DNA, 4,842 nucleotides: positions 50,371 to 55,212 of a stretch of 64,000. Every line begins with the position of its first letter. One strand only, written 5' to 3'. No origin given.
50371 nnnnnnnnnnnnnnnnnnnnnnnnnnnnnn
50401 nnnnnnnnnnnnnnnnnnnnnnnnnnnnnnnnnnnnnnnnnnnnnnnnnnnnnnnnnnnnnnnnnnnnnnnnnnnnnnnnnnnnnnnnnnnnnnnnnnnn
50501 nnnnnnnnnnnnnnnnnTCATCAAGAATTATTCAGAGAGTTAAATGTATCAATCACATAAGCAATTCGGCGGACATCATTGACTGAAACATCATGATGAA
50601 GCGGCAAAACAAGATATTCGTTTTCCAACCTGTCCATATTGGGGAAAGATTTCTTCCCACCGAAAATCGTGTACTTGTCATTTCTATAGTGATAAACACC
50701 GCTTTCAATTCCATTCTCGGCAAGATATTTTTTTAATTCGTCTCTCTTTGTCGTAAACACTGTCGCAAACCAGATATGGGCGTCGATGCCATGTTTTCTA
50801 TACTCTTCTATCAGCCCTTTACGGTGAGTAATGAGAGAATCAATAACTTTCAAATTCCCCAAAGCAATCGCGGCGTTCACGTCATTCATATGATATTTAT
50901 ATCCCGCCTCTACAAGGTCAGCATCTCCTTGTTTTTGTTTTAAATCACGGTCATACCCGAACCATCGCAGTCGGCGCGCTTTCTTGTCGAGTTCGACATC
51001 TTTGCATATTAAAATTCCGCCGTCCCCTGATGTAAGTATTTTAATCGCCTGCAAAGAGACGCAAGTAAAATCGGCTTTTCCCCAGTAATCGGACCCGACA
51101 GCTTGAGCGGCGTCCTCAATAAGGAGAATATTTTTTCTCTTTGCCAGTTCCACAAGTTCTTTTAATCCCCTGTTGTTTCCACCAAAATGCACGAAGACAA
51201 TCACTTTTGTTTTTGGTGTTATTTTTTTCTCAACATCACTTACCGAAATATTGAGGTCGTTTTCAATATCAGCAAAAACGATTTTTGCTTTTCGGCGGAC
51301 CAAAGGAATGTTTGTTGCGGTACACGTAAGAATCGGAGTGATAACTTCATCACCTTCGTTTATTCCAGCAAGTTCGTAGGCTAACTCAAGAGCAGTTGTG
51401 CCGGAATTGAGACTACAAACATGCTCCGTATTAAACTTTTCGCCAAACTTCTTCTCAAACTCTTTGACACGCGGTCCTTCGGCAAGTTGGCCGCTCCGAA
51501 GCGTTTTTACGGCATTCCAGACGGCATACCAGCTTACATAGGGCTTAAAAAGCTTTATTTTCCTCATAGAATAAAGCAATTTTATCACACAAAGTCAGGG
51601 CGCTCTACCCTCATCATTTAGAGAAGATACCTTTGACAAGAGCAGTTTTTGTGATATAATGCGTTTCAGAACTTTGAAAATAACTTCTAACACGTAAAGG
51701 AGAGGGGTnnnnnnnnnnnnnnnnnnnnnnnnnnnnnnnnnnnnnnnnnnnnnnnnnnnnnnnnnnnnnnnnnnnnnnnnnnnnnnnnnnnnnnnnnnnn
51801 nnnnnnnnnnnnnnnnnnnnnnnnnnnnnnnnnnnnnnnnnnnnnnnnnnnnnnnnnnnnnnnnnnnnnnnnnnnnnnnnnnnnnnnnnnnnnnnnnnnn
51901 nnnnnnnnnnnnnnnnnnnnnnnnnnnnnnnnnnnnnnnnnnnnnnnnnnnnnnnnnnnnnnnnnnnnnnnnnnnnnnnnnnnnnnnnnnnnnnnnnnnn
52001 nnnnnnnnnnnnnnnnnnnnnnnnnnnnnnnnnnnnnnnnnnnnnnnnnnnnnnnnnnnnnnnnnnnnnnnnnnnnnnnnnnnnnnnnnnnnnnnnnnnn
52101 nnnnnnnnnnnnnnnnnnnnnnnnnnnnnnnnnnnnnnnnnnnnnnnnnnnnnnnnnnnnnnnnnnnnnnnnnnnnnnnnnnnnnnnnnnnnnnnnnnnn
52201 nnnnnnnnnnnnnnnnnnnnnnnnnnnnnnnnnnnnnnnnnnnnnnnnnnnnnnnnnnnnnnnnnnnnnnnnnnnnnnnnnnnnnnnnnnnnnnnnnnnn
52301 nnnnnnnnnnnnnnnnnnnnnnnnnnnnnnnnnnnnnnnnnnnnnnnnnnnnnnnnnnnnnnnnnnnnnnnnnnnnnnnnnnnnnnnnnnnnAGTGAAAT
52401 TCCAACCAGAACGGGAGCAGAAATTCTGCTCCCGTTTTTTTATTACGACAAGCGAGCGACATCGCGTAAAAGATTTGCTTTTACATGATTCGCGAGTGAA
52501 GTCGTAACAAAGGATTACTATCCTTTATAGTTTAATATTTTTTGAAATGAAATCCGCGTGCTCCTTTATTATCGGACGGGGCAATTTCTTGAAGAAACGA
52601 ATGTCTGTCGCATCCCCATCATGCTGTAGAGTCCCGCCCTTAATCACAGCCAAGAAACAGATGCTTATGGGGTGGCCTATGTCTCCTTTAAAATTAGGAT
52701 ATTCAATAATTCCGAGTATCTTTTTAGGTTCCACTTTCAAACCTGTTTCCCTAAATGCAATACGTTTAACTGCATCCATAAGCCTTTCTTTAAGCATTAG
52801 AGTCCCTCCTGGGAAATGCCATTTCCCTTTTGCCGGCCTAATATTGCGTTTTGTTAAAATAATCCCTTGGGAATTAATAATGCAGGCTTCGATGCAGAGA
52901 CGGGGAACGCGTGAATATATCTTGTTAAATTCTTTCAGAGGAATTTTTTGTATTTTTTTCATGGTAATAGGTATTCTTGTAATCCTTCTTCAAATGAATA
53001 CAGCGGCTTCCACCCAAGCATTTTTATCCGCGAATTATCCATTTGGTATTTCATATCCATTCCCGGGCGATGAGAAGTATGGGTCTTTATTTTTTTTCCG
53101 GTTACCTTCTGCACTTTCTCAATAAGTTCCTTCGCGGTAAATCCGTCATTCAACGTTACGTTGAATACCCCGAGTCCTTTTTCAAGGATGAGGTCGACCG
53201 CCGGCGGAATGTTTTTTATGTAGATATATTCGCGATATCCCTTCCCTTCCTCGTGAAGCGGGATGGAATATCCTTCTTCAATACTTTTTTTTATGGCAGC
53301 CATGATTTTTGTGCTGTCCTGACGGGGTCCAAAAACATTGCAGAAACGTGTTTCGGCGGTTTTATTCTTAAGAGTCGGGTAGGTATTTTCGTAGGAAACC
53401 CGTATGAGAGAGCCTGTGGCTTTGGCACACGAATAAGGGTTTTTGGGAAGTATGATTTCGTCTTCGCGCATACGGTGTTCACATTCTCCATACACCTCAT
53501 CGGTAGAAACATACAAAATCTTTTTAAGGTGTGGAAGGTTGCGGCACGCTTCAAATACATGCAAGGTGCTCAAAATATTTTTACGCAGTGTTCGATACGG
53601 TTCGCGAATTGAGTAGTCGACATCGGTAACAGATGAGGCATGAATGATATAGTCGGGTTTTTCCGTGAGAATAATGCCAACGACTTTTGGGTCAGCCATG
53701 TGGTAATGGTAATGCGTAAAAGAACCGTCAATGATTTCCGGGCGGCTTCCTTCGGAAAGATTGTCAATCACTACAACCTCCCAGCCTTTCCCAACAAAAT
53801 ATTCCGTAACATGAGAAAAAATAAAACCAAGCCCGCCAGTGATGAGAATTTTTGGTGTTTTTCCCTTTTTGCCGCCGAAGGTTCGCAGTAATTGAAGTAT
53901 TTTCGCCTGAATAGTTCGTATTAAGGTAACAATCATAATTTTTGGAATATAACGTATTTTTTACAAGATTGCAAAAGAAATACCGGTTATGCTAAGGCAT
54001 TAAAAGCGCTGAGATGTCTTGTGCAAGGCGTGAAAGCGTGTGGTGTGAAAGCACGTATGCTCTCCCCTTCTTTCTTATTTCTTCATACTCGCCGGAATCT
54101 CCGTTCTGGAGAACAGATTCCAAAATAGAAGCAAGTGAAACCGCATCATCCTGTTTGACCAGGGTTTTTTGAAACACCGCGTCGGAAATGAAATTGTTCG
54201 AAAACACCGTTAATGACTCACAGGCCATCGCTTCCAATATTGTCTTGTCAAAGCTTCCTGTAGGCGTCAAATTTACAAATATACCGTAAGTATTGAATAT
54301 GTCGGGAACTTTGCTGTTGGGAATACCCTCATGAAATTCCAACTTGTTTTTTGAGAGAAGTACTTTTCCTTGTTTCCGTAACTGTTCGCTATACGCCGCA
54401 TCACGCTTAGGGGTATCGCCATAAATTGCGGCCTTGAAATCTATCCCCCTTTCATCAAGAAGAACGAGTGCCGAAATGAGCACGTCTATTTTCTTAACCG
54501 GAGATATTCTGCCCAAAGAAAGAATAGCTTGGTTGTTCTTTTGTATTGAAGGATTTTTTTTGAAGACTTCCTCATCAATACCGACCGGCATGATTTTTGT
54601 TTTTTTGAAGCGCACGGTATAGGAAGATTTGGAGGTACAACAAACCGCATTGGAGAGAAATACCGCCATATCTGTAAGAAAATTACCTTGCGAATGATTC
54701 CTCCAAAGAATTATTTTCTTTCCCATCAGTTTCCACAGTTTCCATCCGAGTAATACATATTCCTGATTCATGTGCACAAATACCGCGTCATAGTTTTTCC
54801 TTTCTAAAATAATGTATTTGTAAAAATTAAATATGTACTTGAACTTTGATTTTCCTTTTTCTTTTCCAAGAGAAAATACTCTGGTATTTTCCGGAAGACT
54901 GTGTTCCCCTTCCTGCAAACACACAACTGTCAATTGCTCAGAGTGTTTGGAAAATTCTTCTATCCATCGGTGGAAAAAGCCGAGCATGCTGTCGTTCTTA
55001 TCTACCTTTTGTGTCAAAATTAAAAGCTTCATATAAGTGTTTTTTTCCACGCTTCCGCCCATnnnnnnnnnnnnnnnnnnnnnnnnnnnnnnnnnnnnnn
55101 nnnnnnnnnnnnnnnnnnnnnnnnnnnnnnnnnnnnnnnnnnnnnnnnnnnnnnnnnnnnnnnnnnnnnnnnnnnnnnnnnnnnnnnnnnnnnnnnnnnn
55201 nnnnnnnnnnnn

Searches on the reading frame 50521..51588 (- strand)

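Call 61: search_protein_families(library=ncbifam, proteins=[window:50521-51588:-], max_evalue=1e-10)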
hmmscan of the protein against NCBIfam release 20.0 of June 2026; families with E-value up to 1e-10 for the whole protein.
window:50521-51588:- (355 aa): 7 families
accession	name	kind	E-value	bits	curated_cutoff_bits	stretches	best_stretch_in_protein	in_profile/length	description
NF008658.2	PRK11658.1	equivalog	2.3e-54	184.5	631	1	25-266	19-270/379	UDP-4-amino-4-deoxy-L-arabinose aminotransferase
TIGR03588.1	PseC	equivalog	4.4e-54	183.8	423.5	1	27-343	18-373/380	UDP-4-amino-4,6-dideoxy-N-acetyl-beta-L-altrosamine transaminase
NF008687.0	PRK11706.1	equivalog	2.2e-46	158.3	375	1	28-265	19-265/375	dTDP-4-amino-4,6-dideoxygalactose transaminase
TIGR04181.1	NHT_00031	hypoth_equivalog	3.7e-40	137.9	420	1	25-266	15-275/359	LegC family aminotransferase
TIGR02379.1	ECA_wecE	subfamily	1.2e-35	123.1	434.85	1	34-263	25-264/376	dTDP-4-amino-4,6-dideoxy-D-glucose transaminase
TIGR04427.1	PLP_DesI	equivalog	4.5e-28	98.5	650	1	37-267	50-277/390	dTDP-4-dehydro-6-deoxyglucose aminotransferase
NF011936.0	PRK15407.1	equivalog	2.1e-27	95.9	423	1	27-213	53-253/440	lipopolysaccharide biosynthesis protein RfbH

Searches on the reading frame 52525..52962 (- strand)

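Call 69: search_protein_families(library=pfam, proteins=[window:52525-52962:-], max_evalue=0.0001)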
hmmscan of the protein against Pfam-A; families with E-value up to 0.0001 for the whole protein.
window:52525-52962:- (145 aa): 1 family
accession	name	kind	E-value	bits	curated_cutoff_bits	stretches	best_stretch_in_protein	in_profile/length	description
PF00293.34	NUDIX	-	3.2e-11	43.8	21.1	1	26-124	8-113/134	NUDIX domain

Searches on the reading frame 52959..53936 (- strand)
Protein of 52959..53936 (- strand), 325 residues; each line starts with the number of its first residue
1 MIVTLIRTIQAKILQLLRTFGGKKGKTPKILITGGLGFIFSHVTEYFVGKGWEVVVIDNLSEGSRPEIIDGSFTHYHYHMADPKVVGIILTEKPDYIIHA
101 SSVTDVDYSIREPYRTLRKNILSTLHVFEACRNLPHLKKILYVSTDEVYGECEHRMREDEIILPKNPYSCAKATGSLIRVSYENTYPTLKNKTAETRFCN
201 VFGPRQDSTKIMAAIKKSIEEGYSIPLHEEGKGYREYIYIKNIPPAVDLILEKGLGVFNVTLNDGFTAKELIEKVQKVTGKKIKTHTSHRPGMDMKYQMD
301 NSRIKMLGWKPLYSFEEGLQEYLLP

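Call 61: search_protein_families(library=ncbifam, proteins=[window:52959-53936:-], max_evalue=1e-10)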
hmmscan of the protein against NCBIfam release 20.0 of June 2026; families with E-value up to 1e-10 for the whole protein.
window:52959-53936:- (325 aa): 9 families
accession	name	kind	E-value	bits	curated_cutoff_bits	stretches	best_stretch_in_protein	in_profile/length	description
TIGR01181.1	dTDP_gluc_dehyt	equivalog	2.3e-51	174.8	365.1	1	29-321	1-306/321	dTDP-glucose 4,6-dehydratase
TIGR01179.1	galE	equivalog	5.2e-35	120.8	262.3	1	29-207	1-182/332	UDP-glucose 4-epimerase GalE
TIGR02197.1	heptose_epim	equivalog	1.7e-22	80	274.6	1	30-323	1-310/316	ADP-glyceromanno-heptose 6-epimerase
TIGR04180.1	EDH_00030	hypoth_equivalog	1.2e-21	77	475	1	30-311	1-294/297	NAD-dependent 4,6-dehydratase LegB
NF007490.0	PRK10084.1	subfamily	2.1e-21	76.3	649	1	29-321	2-329/361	dTDP-glucose 4,6-dehydratase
NF007582.0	PRK10217.1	equivalog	1e-20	74.2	698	1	29-320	3-325/355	dTDP-glucose 4,6-dehydratase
TIGR02622.1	CDP_4_6_dhtase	equivalog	8.1e-19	68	278.45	1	29-205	6-195/352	CDP-glucose 4,6-dehydratase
NF007956.0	PRK10675.1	subfamily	5.3e-13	48.8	394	0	29-169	2-150/338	UDP-glucose 4-epimerase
TIGR01214.1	rmlD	equivalog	1e-12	47.8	224.05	1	29-178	1-134/285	dTDP-4-dehydrorhamnose reductase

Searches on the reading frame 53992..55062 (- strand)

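Call 69: search_protein_families(library=pfam, proteins=[window:53992-55062:-], max_evalue=0.0001)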
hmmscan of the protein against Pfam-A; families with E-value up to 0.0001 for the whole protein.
window:53992-55062:- (356 aa): 4 families
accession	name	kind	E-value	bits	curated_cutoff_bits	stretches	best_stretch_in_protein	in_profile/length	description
PF00534.26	Glycos_transf_1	-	1.8e-15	57.4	26.4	1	165-334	3-170/172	Glycosyl transferases group 1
PF13692.12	Glyco_trans_1_4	-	3.1e-12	47.4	27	1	179-320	3-142/142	Glycosyl transferases group 1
PF13524.12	Glyco_trans_1_2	-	4.2e-09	36.9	25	1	208-350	14-142/144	Glycosyl transferase-like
PF13477.12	Glyco_trans_4_2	-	1.1e-05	26.1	23.4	1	29-113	12-97/139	Glycosyl transferase 4-like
